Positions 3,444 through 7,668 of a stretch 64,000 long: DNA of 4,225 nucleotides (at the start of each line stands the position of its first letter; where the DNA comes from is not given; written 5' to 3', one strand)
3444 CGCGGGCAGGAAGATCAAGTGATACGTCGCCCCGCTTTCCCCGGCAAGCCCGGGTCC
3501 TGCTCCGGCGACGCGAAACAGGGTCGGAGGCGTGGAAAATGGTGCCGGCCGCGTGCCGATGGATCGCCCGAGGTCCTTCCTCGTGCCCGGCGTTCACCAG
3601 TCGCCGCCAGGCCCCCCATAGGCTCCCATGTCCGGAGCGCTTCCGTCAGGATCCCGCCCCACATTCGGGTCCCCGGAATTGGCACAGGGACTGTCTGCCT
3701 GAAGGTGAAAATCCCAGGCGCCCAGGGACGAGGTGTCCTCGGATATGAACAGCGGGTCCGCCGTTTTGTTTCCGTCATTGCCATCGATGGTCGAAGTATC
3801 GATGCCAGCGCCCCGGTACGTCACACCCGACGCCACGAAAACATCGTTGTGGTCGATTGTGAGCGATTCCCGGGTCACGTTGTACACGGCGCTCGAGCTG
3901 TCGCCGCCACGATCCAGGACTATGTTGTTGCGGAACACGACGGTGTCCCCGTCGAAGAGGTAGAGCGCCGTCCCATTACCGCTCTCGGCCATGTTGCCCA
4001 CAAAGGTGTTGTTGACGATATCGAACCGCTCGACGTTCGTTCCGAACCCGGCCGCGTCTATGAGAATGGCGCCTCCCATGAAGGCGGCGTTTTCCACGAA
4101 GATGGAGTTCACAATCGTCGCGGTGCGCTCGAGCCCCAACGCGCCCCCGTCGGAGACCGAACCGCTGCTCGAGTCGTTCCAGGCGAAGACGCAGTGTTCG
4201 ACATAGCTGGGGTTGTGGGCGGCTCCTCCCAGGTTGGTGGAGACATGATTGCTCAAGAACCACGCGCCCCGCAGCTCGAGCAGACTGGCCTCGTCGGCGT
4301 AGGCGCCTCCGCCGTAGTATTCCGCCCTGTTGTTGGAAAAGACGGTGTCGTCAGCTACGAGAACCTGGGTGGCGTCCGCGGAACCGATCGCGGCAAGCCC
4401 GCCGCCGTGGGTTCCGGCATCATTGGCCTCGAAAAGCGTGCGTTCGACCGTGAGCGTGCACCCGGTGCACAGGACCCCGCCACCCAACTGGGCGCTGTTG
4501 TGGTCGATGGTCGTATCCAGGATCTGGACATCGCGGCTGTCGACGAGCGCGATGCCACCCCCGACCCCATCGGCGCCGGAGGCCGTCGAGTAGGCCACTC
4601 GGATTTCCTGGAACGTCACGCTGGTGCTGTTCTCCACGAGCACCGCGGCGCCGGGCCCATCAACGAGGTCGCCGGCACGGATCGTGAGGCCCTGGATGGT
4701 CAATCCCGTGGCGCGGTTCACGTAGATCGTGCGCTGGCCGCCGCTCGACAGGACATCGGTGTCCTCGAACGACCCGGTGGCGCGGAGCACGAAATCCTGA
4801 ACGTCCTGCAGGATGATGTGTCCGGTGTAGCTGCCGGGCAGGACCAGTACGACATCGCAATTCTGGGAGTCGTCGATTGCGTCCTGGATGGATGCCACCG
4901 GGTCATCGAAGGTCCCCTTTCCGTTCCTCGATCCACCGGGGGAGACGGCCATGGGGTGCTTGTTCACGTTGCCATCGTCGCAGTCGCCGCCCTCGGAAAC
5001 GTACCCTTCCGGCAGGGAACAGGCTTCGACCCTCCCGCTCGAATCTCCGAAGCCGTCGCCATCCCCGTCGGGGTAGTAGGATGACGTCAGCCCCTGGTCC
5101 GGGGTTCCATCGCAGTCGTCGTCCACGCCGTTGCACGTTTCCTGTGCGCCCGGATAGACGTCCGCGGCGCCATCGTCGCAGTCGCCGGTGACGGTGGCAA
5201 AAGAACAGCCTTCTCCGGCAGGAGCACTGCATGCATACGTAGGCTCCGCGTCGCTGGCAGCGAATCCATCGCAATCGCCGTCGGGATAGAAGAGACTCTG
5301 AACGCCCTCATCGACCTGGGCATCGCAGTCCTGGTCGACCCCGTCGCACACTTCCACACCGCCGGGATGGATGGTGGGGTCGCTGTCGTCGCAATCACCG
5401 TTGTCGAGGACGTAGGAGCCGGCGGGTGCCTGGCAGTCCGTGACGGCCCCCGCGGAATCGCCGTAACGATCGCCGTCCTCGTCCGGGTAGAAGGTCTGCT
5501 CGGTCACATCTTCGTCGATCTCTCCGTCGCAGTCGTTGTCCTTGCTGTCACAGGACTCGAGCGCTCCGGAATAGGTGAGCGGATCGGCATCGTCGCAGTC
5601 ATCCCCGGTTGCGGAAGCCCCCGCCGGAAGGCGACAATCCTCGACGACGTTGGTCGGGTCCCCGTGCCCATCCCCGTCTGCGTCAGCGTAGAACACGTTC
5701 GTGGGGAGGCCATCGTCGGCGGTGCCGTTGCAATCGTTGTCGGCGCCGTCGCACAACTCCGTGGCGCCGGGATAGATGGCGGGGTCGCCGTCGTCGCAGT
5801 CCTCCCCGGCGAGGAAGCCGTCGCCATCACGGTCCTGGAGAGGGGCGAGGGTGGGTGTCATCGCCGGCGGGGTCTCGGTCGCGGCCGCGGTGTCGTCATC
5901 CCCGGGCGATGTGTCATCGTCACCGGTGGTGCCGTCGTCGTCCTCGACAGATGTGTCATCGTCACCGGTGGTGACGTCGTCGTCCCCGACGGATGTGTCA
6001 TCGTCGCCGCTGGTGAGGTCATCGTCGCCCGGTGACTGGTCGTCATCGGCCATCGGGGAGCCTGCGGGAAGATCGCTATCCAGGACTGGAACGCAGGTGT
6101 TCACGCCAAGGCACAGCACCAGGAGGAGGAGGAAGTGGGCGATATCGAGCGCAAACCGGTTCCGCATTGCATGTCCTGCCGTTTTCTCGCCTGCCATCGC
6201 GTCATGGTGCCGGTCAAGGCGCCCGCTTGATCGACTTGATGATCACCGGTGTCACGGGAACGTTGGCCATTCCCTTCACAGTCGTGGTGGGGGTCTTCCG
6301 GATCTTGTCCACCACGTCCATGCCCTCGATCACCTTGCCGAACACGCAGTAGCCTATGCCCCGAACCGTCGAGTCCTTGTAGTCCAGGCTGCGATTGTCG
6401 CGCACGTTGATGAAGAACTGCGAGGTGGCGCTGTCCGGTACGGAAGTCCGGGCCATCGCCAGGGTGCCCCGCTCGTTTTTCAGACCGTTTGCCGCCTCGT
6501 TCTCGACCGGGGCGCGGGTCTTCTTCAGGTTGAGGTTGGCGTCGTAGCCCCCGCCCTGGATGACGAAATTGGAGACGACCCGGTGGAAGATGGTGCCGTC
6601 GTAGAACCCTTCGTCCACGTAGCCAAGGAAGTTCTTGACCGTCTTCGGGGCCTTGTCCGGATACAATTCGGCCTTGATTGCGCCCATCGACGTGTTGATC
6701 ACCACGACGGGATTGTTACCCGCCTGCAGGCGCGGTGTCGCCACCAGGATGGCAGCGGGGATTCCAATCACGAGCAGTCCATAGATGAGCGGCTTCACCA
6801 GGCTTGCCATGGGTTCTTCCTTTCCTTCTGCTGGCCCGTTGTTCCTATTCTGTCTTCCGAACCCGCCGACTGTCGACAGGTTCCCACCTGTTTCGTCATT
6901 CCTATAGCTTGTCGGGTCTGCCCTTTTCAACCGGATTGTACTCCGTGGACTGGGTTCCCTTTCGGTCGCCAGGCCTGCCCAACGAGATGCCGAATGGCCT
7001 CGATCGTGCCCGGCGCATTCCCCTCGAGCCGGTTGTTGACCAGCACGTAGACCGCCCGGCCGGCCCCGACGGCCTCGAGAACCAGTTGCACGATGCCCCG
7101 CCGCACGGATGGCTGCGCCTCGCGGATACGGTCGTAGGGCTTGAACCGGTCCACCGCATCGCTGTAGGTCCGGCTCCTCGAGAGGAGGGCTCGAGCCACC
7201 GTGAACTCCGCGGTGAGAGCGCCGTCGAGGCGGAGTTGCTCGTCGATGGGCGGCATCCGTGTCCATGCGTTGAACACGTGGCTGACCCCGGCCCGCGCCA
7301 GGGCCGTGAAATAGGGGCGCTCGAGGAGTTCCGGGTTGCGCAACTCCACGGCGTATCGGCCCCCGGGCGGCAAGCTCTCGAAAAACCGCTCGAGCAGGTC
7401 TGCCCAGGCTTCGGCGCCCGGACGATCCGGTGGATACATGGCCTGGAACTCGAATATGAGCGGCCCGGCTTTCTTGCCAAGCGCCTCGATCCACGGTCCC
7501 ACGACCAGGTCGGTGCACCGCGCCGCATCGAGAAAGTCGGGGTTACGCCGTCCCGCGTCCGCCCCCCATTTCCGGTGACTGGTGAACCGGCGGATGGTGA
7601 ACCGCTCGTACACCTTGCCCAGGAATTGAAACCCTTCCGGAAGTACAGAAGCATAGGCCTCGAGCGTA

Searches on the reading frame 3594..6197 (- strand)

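Call 82: search_protein_families(library=pfam, proteins=[window:3594-6197:-], max_evalue=0.01)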
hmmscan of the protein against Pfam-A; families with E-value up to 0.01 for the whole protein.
window:3594-6197:- (867 aa): 2 families
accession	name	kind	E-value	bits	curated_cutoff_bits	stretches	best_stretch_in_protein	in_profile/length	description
PF11617.13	Cu-binding_MopE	-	1.4e-38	131.2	27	4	133-162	1-30/30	Putative metal-binding motif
PF13229.12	Beta_helix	-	1.5e-13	51.1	25.9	1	477-608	36-149/158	Right handed beta helix region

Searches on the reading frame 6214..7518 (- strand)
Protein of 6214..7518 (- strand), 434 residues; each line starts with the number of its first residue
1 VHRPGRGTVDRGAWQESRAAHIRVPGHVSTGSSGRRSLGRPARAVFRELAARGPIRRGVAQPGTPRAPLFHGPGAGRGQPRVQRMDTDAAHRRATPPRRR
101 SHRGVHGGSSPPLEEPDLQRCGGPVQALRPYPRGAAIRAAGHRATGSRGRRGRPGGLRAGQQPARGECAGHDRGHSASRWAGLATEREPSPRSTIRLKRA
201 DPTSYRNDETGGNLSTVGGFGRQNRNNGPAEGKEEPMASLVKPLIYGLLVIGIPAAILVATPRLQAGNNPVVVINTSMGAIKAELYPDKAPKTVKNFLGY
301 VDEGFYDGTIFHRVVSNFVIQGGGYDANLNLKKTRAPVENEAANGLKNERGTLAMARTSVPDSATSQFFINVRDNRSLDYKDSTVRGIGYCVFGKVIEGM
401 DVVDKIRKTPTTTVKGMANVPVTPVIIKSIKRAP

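Call 49: search_protein_families(library=pfam, proteins=[window:6214-7518:-], max_evalue=0.001)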
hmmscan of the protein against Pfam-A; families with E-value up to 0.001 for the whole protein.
window:6214-7518:- (434 aa): 1 family
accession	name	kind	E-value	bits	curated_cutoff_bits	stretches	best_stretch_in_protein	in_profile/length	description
PF00160.26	Pro_isomerase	-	9.3e-48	162.9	21.7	1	272-431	2-158/159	Cyclophilin type peptidyl-prolyl cis-trans isomerase/CLD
